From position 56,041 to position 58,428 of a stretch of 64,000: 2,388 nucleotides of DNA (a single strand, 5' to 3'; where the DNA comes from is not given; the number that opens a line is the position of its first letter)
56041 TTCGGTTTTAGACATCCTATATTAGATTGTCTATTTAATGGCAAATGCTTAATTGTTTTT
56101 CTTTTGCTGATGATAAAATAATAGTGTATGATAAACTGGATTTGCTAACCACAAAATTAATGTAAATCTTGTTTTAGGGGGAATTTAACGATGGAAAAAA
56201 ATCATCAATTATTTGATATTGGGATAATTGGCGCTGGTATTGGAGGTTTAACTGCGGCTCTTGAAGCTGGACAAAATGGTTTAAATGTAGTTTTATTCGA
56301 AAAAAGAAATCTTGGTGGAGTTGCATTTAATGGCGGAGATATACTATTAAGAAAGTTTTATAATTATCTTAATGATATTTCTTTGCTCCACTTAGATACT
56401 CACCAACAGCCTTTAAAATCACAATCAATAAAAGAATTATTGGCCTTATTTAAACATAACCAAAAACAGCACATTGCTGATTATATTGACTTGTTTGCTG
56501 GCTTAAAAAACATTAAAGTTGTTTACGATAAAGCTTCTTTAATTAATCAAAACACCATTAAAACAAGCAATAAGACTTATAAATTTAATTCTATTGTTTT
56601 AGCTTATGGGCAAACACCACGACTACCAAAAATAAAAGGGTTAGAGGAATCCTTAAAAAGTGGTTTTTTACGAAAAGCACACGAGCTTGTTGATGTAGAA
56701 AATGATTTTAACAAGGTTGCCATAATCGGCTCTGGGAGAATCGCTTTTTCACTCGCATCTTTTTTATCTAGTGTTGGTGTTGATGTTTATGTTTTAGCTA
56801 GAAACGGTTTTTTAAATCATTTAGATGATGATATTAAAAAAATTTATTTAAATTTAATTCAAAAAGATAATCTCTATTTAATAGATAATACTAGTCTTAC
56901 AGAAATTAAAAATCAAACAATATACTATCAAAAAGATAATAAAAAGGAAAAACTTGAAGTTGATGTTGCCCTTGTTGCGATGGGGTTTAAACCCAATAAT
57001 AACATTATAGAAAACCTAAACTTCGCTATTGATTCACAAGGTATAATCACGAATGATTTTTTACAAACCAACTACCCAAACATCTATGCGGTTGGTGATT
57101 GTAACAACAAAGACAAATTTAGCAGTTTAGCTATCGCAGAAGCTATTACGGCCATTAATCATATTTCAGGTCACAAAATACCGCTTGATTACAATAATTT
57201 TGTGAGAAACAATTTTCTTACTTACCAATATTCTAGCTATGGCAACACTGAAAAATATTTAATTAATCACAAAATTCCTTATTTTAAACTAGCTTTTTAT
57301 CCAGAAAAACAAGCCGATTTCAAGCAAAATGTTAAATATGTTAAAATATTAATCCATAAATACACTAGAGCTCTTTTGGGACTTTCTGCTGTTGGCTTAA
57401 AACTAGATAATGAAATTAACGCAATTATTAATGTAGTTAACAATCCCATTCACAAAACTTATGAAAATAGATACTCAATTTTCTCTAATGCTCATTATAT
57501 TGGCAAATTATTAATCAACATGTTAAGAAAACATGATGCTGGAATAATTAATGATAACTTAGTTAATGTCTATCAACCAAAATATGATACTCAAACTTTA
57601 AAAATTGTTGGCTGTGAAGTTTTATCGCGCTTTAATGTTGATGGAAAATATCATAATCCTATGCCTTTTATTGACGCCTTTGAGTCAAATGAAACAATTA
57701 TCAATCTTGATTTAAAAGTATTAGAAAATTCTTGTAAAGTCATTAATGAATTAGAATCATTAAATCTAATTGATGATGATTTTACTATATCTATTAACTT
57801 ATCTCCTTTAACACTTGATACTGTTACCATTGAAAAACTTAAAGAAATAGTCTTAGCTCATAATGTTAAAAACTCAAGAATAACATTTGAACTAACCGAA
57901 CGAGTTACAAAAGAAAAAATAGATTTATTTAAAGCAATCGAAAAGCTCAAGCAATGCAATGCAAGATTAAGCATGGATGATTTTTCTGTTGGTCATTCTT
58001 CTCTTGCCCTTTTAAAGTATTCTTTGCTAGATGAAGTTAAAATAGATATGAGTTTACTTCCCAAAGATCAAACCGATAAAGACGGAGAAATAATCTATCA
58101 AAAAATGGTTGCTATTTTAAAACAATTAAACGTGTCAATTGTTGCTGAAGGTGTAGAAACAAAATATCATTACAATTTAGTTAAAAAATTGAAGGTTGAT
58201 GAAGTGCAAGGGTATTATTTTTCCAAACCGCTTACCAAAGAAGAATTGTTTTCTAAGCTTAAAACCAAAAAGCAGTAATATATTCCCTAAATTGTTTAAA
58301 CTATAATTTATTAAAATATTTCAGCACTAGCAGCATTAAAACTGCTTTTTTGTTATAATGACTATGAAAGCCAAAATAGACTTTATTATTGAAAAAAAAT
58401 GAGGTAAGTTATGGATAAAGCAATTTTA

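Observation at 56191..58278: Cysteine-less Lpd-like flavoprotein module fused to an apparently intact EAL domain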

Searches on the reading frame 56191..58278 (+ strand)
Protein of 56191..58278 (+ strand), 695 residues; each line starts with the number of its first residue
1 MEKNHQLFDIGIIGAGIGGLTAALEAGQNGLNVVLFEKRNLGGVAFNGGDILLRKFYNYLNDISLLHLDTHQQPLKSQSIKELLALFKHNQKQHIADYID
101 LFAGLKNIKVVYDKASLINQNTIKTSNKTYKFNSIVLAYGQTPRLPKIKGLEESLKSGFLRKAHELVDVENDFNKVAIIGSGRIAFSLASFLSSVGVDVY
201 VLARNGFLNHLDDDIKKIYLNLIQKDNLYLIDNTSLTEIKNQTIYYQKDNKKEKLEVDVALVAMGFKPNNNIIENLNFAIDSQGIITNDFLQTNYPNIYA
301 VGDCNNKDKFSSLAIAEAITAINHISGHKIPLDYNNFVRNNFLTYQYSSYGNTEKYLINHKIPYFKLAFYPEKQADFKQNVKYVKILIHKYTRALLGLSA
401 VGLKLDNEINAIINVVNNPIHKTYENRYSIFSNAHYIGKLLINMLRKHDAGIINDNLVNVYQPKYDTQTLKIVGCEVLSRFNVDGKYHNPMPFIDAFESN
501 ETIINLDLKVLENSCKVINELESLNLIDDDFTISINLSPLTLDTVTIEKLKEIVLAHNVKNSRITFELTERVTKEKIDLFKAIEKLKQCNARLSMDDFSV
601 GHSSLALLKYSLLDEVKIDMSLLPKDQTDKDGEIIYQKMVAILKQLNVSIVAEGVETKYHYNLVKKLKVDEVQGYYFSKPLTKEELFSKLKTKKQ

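Call 3: search_protein_families(library=pfam, proteins=[window:56191-58278:+], max_evalue=0.01)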
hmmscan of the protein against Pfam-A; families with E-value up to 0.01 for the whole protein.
window:56191-58278:+ (695 aa): 14 families
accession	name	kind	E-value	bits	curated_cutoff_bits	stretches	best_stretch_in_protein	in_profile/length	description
PF07992.20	Pyr_redox_2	-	1.5e-48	166.2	26.1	1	9-313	2-279/291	Pyridine nucleotide-disulphide oxidoreductase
PF00563.25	EAL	-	2.9e-46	158.2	31.3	1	452-680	8-236/236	EAL domain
PF13738.12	Pyr_redox_3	-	4e-21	76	30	1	12-302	2-305/305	Pyridine nucleotide-disulphide oxidoreductase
PF00070.33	Pyr_redox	-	1.5e-10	41.9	22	1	175-241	1-68/82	Pyridine nucleotide-disulphide oxidoreductase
PF01266.30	DAO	-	3.5e-08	33.8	27.9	1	9-83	1-71/353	FAD dependent oxidoreductase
PF13450.12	NAD_binding_8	-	7.4e-07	29.8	21.9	1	12-46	1-36/68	NAD(P)-binding Rossmann-like domain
PF12831.13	FAD_oxidored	-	2.5e-06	27.5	27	1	9-57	1-50/416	FAD dependent oxidoreductase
PF00890.30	FAD_binding_2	-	1.8e-05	24.6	20.4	1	11-41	3-33/414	FAD binding domain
PF01494.25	FAD_binding_3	-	0.00013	21.8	22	0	175-204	3-32/349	FAD binding domain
PF01946.23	Thi4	-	0.00021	21.1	26.2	1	8-51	18-63/235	Thi4 family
PF02852.28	Pyr_redox_dim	-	0.00088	19.9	25.3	1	342-418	6-85/110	Pyridine nucleotide-disulphide oxidoreductase, dimerisation domain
PF02737.24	3HCDH_N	-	0.0027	18.1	22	0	175-229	1-56/180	3-hydroxyacyl-CoA dehydrogenase, NAD binding domain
PF03486.20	HI0933_like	-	0.0034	17.3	50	0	9-40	2-33/244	HI0933-like protein Rossmann domain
PF02826.25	2-Hacid_dh_C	-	0.0076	16.1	25.1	0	151-206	14-69/178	D-isomer specific 2-hydroxyacid dehydrogenase, NAD binding domain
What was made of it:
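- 56191..58278 (+): Whole gene: 695-aa Lpd-like flavoprotein-EAL fusion protein. Pfam hits to Pyr_redox_2 and EAL (call 3).
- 56215..57129 (+): Pyr_redox_2 region (residues 9-313): FAD-binding and NAD(P)H-binding Rossmann domains. Pfam E 1.5e-48 (call 3).
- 57196..57444 (+): Interface (dimerisation) domain remnant, residues about 336-418. Pyr_redox_dim hit, sub-threshold at E 8.8e-4 (call 3).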

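Call 4: search_protein_families(library=ncbifam, proteins=[window:56191-58278:+], max_evalue=0.01)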
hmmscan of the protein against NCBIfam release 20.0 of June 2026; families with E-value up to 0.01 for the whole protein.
window:56191-58278:+ (695 aa): 113 families (the best 25 are shown)
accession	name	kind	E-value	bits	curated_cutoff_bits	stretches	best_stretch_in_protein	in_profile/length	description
NF004945.0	PRK06292.2-3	equivalog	2.8e-54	184.8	494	1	7-412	3-418/457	dihydrolipoyl dehydrogenase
TIGR01350.1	lipoamide_DH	equivalog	3e-52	177.9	408.8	1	8-418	2-426/461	dihydrolipoyl dehydrogenase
TIGR02053.1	MerA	equivalog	3.7e-43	148.2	454.45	1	9-416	2-423/465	mercury(II) reductase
NF004776.0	PRK06116.1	equivalog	5.1e-43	147.7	480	1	7-412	4-419/450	glutathione-disulfide reductase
NF052458.1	PhdiestGepA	equivalog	1.5e-37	129.3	1200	1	439-685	587-836/840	phosphodiesterase GepA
NF004943.0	PRK06292.2-1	equivalog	7.2e-36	123.9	432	1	8-417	4-426/456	dihydrolipoyl dehydrogenase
NF008467.0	PRK11359.1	equivalog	2.9e-35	121.5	857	1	450-691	551-793/800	oxygen-sensing cyclic-di-GMP phosphodiesterase DosP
NF003585.0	PRK05249.1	equivalog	8.7e-35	120.2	465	1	4-404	3-415/464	Si-specific NAD(P)(+) transhydrogenase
NF004944.0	PRK06292.2-2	equivalog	7.6e-34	117.1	619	1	8-414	4-420/460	dihydrolipoyl dehydrogenase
NF004947.0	PRK06292.2-5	equivalog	1.9e-33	116.1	592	1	8-419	4-430/474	dihydrolipoyl dehydrogenase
TIGR01424.1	gluta_reduc_2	equivalog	3.6e-33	114.8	606.05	1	8-406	3-409/446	glutathione-disulfide reductase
NF004991.0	PRK06370.1-3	subfamily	1.9e-32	112.5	620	1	6-322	34-359/509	FAD-containing oxidoreductase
TIGR01421.1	gluta_reduc_1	equivalog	3.5e-31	108.9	556.15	1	8-406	3-413/450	glutathione-disulfide reductase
NF053781.1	cdiGMPphdstlr2612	equivalog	1.3e-30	105.9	1600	1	424-692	995-1267/1268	Tlr1612 family c-di-GMP phosphodiesterase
NF052596.1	RR_EAL_PvrR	equivalog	1.5e-30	106.2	580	1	449-693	148-392/398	response regulator cyclic di-GMP phosphodiesterase PvrR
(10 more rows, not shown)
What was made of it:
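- On Dihydrolipoyl dehydrogenase / class I flavoprotein disulfide reductase (functional family): The MerA, GR and SthA models are also far below their cut-offs (call 4).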

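Call 5: find_homologous_proteins(query=window:56191-58278:+, max_evalue=0.00001)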
Query window:56191-58278:+ (695 aa): 83 proteins with E <= 0.00001 among 8000 candidates.
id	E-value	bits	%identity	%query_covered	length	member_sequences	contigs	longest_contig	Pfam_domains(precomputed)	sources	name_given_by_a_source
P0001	0.0e+0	1520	100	100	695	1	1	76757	PF01266.31,PF13450.13,PF00890.31,PF07992.21,PF00070.34,PF13738.13,PF00563.26,PF12831.14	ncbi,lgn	-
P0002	8.5e-183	628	45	98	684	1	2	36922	PF01946.24,PF01266.31,PF00890.31,PF02852.29,PF07992.21,PF00070.34,PF13738.13,PF00563.26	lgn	-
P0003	5.2e-176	605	43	98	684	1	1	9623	PF01946.24,PF01266.31,PF13450.13,PF00890.31,PF02852.29,PF07992.21,PF00070.34,PF13738.13,PF00563.26,PF12831.14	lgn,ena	-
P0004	1.8e-150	521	39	97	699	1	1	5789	PF01266.31,PF00890.31,PF02852.29,PF07992.21,PF00070.34,PF13738.13,PF00563.26,PF01134.29,PF12831.14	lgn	-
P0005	1.1e-142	495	38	99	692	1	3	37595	PF01266.31,PF13450.13,PF00890.31,PF07992.21,PF00070.34,PF13738.13,PF00563.26,PF01134.29,PF12831.14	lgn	-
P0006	1.3e-30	125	29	52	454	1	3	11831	PF13450.13,PF07992.21,PF00070.34,PF03486.21,PF01134.29,PF12831.14,PF01266.31,PF13434.13,PF02852.29,PF13738.13,PF01262.28,PF02737.25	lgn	-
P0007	3.4e-29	120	35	34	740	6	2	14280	PF02743.25,PF00563.26,PF00990.27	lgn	-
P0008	5.9e-28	116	28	52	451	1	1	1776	PF13450.13,PF07992.21,PF00070.34,PF03486.21,PF01134.29,PF01494.26,PF12831.14,PF01266.31,PF00890.31,PF02852.29,PF13738.13,PF01262.28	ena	-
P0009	1.3e-27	115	36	33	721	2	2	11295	PF02743.25,PF00563.26,PF00990.27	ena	-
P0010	1.5e-27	115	28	57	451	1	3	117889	PF13450.13,PF07992.21,PF00070.34,PF03486.21,PF01134.29,PF01494.26,PF12831.14,PF01266.31,PF00890.31,PF02852.29,PF13738.13,PF01262.28,PF02737.25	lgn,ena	-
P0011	6.1e-27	113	28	58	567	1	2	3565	PF25984.1,PF13450.13,PF07992.21,PF00070.34,PF03486.21,PF01134.29,PF12831.14,PF01266.31,PF00890.31,PF02852.29,PF00364.29,PF13738.13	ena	-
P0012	5.3e-26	110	25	51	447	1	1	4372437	PF13450.13,PF07992.21,PF00070.34,PF03486.21,PF01494.26,PF12831.14,PF01946.24,PF01266.31,PF02852.29,PF13738.13,PF01262.28,PF02737.25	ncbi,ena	-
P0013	4.4e-23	100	27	51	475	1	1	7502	PF01946.24,PF13450.13,PF00890.31,PF02852.29,PF07992.21,PF00070.34,PF13738.13,PF03486.21,PF01134.29,PF01494.26,PF12831.14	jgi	jgi:pyruvate/2-oxoglutarate dehydrogenase complex dihydrolipoamide dehydrogenase (E3) component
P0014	1.4e-22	98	32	32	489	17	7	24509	PF00563.26,PF00990.27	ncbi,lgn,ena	-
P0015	2.9e-22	97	31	36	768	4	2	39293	PF02743.25,PF00563.26,PF00990.27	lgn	-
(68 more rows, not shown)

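Call 6: search_solved_structures(query=window:56191-58278:+, max_evalue=1e-10, show_alignments=2)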
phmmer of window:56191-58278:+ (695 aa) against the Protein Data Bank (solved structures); distinct sequences matched with E-value up to 1e-10: 136 (the best 60 are shown).
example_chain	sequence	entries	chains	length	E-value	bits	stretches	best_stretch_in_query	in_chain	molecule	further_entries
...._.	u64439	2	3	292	2e-28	102.7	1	451-686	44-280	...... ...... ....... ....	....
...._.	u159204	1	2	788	7.9e-28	100.6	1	420-686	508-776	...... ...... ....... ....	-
9clo_A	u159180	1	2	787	8e-28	100.6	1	420-686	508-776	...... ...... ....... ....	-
9bgv_A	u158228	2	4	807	8.3e-28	100.6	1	420-686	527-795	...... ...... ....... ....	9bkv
9cdr_A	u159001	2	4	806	8.3e-28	100.6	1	420-686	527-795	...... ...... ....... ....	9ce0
4q6j_A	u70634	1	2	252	2.8e-26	95.5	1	456-689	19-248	Lmo0131 protein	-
8arv_A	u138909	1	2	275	1.2e-24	90.1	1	447-692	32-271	Bifunctional diguanylate cyclase/phosphodiesterase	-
4k7z_A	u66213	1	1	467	2.9e-23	85.6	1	9-407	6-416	Mercuric reductase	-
4k8d_A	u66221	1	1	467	1.3e-22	83.4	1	9-407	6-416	Mercuric reductase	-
1zk7_A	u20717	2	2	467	1.3e-22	83.4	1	9-407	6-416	Mercuric reductase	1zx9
5m1t_A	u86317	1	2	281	1.4e-22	83.3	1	452-688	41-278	MucR Phosphodiesterase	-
6b4o_A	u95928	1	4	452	3e-22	82.2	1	7-412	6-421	Glutathione reductase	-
5m3c_A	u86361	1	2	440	4.1e-22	81.8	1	453-690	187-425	Diguanylate cyclase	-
4ywo_A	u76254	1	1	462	3e-20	75.6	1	7-336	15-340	Mercuric reductase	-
1ebd_A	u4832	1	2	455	3.8e-20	75.3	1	12-403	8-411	DIHYDROLIPOAMIDE DEHYDROGENASE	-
6uzi_A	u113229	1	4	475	4.5e-20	75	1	6-407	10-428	Dihydrolipoyl dehydrogenase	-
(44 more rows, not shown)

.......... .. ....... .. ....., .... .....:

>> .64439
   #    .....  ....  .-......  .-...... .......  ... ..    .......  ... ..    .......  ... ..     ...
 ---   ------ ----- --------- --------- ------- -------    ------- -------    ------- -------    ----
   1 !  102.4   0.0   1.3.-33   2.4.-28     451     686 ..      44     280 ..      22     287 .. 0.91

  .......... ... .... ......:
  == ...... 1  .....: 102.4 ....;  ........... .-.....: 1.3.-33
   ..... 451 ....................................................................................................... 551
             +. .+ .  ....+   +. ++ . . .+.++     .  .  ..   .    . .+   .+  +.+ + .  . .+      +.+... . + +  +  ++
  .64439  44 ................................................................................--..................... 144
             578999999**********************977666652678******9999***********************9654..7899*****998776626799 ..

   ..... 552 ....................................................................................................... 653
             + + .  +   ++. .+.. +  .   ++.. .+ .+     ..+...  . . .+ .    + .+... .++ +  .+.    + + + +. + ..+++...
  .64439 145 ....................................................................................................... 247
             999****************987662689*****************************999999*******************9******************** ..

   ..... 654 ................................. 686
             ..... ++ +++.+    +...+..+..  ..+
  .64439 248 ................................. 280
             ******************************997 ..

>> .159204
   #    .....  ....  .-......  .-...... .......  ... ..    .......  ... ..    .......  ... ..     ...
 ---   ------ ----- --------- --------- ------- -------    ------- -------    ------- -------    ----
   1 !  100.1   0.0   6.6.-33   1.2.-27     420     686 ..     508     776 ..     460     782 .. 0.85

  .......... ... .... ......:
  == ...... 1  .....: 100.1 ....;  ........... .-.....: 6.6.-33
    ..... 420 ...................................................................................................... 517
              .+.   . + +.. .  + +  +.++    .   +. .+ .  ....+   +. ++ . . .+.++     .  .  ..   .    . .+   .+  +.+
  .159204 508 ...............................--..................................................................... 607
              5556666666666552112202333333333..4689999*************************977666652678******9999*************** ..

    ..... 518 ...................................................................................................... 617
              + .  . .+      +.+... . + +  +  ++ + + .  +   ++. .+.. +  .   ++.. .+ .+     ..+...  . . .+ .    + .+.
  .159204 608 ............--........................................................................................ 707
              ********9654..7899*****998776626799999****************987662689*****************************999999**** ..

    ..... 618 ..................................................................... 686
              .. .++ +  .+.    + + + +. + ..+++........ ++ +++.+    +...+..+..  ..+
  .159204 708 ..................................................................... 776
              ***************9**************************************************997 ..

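Call 8: find_encoding_contigs(protein=P0001, flank=10000, max_places=3)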
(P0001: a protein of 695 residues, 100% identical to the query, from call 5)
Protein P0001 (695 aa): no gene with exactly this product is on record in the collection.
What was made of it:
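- Tried and rejected: The window protein is not on record in the contig index, so the source contig could not be extended (call 8).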

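Call 9: list_cluster_members(proteins=[P0001, P0002, P0003, P0004, P0005])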
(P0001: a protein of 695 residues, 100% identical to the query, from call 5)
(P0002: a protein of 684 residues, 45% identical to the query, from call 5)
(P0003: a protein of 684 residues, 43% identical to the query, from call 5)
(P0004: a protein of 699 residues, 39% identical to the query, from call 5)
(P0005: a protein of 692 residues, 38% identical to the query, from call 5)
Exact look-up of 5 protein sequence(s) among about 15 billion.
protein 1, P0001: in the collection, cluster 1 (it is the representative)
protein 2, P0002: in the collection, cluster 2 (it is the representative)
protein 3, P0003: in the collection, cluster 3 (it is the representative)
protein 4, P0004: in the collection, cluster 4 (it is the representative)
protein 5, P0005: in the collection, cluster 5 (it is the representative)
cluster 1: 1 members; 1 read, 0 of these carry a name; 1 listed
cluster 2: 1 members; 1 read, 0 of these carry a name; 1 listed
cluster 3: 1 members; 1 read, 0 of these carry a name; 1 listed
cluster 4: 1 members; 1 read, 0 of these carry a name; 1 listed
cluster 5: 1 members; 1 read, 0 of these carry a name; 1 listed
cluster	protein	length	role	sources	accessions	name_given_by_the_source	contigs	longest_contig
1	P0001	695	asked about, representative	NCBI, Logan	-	-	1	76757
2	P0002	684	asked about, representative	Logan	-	-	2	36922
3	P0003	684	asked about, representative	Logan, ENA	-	-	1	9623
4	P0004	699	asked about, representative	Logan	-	-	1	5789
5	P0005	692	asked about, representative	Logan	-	-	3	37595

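Call 10: find_related_loci(query=A1, collection=genome_contigs, flank=10000)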
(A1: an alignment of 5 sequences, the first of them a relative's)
Query A1 (695 aa) in genome_contigs; peptide patterns used: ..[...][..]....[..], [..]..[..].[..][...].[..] (x = any residue, [..] = any of these).
154 stretches matched a pattern; 45 encode a relative of the query (tblastn E <= 1e-3); 45 distinct loci.
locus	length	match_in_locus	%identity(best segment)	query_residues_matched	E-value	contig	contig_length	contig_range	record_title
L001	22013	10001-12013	37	23-692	4e-147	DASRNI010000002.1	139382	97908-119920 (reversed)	MAG TPA_asm: Bacilli bacterium isolate SMAG_U10238 k141_985244, whole genome shotgun sequence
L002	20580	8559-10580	39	8-693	5e-145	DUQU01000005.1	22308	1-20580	MAG TPA_asm: Acholeplasmataceae bacterium isolate AS08sgBPME_432 37147_AS08, whole genome shotgun sequence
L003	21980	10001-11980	38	8-681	4e-140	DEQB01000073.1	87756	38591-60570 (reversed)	MAG TPA_asm: Erysipelothrix sp. UBA3377 UBA3377_contig_1777, whole genome shotgun sequence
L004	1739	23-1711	36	8-571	1e-133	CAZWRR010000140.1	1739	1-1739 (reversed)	MAG TPA_asm: uncultured Staphylococcaceae bacterium isolate binchicken_co88_29 genome assembly, contig: NODE_143347_leng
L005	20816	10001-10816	29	426-695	5e-24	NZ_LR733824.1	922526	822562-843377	Pseudomonas sp. 8Z isolate Pseudomonas sp. 8Z, whole genome shotgun sequence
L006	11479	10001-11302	25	2-421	2e-22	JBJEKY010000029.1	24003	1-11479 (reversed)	MAG: Lachnospiraceae bacterium isolate PUUB16_bin.017 NODE_1465_length_24003_cov_11.390805, whole genome shotgun sequenc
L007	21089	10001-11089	29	8-364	2e-21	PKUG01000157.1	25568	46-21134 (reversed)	MAG: Desulfuromonas sp. isolate BM522 sc_1102, whole genome shotgun sequence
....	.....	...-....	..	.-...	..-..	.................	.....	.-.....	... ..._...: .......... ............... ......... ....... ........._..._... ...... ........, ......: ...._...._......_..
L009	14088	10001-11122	24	8-390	3e-17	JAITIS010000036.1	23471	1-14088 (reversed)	MAG: Candidatus Margulisiibacteriota bacterium isolate Pcl387_bin129 k119_2858599, whole genome shotgun sequence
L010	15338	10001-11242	25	22-421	2e-15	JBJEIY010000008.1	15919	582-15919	MAG: Lachnospiraceae bacterium isolate PUUB64_bin.006 NODE_1375_length_15919_cov_19.244579, whole genome shotgun sequenc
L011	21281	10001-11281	23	2-420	9e-14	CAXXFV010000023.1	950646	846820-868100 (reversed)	MAG: bacterium isolate e055f79f-11b1-469d-a678-3d38a7c05fec genome assembly, contig: contig_23, whole genome shotgun seq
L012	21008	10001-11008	27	8-336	2e-13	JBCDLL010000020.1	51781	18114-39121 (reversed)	MAG: Verrucomicrobiota bacterium isolate P01_H01_bin.84 k141_2330175_length_51781_cov_81.9939, whole genome shotgun sequ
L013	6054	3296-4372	22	83-425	2e-13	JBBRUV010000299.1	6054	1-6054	MAG: Cytophagales bacterium isolate La3_metabat2.032 La3_metabat2.032_K_1278222_L_6054_cov_16.0000, whole genome shotgun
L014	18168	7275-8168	24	79-357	2e-12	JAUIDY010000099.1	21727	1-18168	MAG: Rhodothermia bacterium isolate 8_bin.12 NODE_2465_length_21727_cov_1.058935, whole genome shotgun sequence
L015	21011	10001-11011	21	89-409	8e-11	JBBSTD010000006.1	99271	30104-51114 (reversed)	MAG: Cytophagales bacterium isolate SVL2_sbin.12 SVL2_sbin.12_K_798423_L_99271_cov_16.4180, whole genome shotgun sequenc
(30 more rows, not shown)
